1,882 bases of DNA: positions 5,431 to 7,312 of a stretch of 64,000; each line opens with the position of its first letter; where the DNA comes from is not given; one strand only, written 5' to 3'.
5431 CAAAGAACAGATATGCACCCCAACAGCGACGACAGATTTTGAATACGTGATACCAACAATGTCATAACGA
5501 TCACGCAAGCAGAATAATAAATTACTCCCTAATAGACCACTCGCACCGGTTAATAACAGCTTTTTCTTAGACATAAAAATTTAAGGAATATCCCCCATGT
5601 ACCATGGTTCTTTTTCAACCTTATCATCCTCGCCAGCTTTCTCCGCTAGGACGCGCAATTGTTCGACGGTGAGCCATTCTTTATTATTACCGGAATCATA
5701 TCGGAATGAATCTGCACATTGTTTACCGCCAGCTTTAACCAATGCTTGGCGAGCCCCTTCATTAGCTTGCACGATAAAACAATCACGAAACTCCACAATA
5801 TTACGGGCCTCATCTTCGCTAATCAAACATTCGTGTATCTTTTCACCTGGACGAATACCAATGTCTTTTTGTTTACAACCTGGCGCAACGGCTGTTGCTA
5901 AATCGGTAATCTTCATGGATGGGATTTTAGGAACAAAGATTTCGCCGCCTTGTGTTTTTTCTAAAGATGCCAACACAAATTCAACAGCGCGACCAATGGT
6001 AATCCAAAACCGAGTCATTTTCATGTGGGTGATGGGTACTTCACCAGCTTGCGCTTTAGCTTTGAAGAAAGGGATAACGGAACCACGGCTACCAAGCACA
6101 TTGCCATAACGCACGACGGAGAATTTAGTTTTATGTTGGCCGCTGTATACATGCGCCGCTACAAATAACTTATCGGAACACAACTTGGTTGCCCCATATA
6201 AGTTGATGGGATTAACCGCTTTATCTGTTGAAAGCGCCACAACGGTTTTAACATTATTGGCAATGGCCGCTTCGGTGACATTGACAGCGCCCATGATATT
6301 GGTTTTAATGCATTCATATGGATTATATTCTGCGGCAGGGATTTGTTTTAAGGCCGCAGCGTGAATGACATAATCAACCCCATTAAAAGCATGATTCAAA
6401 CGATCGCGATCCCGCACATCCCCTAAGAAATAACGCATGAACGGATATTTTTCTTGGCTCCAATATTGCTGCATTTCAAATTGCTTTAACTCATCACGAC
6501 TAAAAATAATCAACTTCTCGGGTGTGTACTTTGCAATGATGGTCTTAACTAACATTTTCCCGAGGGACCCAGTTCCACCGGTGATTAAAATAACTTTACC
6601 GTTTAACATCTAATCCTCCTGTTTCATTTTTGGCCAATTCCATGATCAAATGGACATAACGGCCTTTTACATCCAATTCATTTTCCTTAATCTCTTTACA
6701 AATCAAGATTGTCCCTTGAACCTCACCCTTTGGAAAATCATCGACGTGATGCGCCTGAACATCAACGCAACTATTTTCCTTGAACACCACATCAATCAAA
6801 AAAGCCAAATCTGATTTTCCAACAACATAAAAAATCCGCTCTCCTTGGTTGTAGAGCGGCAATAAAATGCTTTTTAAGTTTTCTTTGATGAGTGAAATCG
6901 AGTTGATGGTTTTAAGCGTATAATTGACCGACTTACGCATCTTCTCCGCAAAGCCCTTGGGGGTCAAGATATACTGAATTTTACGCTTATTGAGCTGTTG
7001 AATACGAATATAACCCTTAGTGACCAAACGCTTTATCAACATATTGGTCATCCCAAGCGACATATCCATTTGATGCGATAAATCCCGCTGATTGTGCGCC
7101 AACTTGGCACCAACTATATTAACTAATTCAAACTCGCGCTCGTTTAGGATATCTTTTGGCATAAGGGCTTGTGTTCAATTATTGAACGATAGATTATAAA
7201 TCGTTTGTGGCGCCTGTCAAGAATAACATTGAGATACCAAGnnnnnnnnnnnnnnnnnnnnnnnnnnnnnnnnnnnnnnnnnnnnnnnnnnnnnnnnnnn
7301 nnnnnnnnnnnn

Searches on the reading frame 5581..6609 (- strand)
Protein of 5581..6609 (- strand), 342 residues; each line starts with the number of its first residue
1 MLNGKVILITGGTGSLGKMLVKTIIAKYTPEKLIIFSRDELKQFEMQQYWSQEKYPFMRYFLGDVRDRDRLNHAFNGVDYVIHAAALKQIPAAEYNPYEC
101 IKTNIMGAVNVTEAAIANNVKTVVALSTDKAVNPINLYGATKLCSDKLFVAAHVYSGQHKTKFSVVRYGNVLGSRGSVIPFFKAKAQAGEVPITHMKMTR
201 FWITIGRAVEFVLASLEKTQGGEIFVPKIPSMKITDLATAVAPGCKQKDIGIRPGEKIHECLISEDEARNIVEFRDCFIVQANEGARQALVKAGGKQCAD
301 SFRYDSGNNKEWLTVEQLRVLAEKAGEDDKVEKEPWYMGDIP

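Call 5: search_protein_families(library=pfam, proteins=[window:5581-6609:-], max_evalue=0.01)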
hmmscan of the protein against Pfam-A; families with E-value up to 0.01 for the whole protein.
window:5581-6609:- (342 aa): 10 families
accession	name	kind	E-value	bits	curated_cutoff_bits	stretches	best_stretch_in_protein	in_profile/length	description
PF02719.21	Polysacc_synt_2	-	6.3e-103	344.4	20.2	1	7-281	1-292/293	Polysaccharide biosynthesis protein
PF01370.27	Epimerase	-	2.3e-25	89.8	20.9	1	7-224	1-236/240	NAD dependent epimerase/dehydratase family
PF01073.25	3Beta_HSD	-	7.9e-16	58.3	22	1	8-134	1-122/280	3-beta hydroxysteroid dehydrogenase/isomerase family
PF16363.11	GDP_Man_Dehyd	-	2.2e-15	57.4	27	1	8-224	1-245/332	GDP-mannose 4,6 dehydratase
PF04321.23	RmlD_sub_bind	-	4e-10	39.7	27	1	7-177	3-157/287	RmlD substrate binding domain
PF13460.12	NAD_binding_10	-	1.5e-07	31.9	27.2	1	11-132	1-102/184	NAD(P)H-binding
PF07993.18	NAD_binding_4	-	2.4e-07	30.6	20.1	1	9-134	1-142/258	Male sterility protein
PF00106.31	adh_short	-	1e-06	28.8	26.6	1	5-170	1-181/195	short chain dehydrogenase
PF08659.16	KR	-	1.4e-05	25.5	22.6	1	7-127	3-135/180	KR domain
PF05368.20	NmrA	-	0.0011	19.1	27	1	5-86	3-78/298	NmrA-like family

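Call 29: search_protein_families(library=ncbifam, proteins=[window:5581-6609:-], max_evalue=0.0001)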
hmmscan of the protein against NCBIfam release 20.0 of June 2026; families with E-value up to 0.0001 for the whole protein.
window:5581-6609:- (342 aa): 21 families
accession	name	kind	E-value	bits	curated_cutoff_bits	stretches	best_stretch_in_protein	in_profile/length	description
TIGR03589.1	PseB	equivalog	6.4e-148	491.9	407.75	1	1-320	1-322/324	UDP-N-acetylglucosamine 4,6-dehydratase (inverting)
TIGR04130.1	FnlA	equivalog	1.6e-70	237.7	730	1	1-319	1-322/337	UDP-N-acetylglucosamine 4,6-dehydratase/5-epimerase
TIGR04180.1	EDH_00030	hypoth_equivalog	4.2e-18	65.4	475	1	7-182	1-189/297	NAD-dependent 4,6-dehydratase LegB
TIGR01179.1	galE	equivalog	5.2e-14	51.8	262.3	1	7-175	2-180/332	UDP-glucose 4-epimerase GalE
TIGR01181.1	dTDP_gluc_dehyt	equivalog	3e-13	49.6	365.1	1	7-135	2-148/321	dTDP-glucose 4,6-dehydratase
TIGR02622.1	CDP_4_6_dhtase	equivalog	2.3e-12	46.7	278.45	1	3-132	3-133/352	CDP-glucose 4,6-dehydratase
TIGR03466.1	HpnA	hypoth_equivalog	1.2e-10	40.8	367.65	1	7-130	3-115/327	hopanoid-associated sugar epimerase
NF052578.1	StrlDmthSdmBMthl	equivalog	1.9e-10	41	600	1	7-140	3-124/328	sterol demethylase protein SdmB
NF041293.1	G6PDh_Azf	equivalog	3.2e-10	39.9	400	1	6-133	4-120/252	NAD-dependent glucose-6-phosphate dehydrogenase Azf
TIGR02197.1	heptose_epim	equivalog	1.1e-09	37.9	274.6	1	7-175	1-174/316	ADP-glyceromanno-heptose 6-epimerase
NF042422.1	oxyalk_red_OleD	equivalog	3.9e-09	36.3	580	1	7-130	3-112/329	2-alkyl-3-oxoalkanoate reductase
TIGR01214.1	rmlD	equivalog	6.9e-09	35.2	224.05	1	7-150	2-136/285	dTDP-4-dehydrorhamnose reductase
NF011728.1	PRK15181.1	equivalog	7e-07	28.6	760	1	2-123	13-136/348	Vi polysaccharide biosynthesis UDP-N-acetylglucosaminuronic acid C-4 epimerase TviC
NF050030.1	thlkprotThyD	equivalog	8.5e-07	28.4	400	0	7-238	3-243/305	thylakoid membrane protein ThyD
NF042423.1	oxyalk_red_Shew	equivalog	1.7e-06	27.4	580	1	6-129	10-119/331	2-alkyl-3-oxoalkanoate reductase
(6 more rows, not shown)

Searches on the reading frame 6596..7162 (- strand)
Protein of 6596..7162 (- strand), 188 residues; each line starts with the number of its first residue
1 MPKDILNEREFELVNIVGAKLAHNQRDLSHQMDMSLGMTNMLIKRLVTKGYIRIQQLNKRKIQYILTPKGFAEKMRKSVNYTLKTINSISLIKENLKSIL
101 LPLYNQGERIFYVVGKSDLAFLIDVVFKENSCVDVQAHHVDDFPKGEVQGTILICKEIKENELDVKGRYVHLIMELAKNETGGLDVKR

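Call 5: search_protein_families(library=pfam, proteins=[window:6596-7162:-], max_evalue=0.01)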
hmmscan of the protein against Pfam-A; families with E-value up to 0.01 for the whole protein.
window:6596-7162:- (188 aa): 3 families
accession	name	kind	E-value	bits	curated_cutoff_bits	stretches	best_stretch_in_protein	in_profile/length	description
PF01047.28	MarR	-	0.00018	21.7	24.6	1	6-57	1-52/59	MarR family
PF13412.12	HTH_24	-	0.00049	20.1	21.9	1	23-53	18-48/48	Winged helix-turn-helix DNA-binding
PF13463.12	HTH_27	-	0.0044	17.7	22.2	1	6-70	1-68/68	Winged helix DNA-binding domain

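Call 29: search_protein_families(library=ncbifam, proteins=[window:6596-7162:-], max_evalue=0.0001)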
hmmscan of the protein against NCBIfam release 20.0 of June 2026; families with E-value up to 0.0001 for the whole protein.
window:6596-7162:- (188 aa): 1 family
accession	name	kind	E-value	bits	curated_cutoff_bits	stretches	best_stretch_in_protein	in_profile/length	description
TIGR04176.1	MarR_EPS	equivalog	1.4e-13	50.8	88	1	8-98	4-98/105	MarR family EPS-associated transcriptional regulator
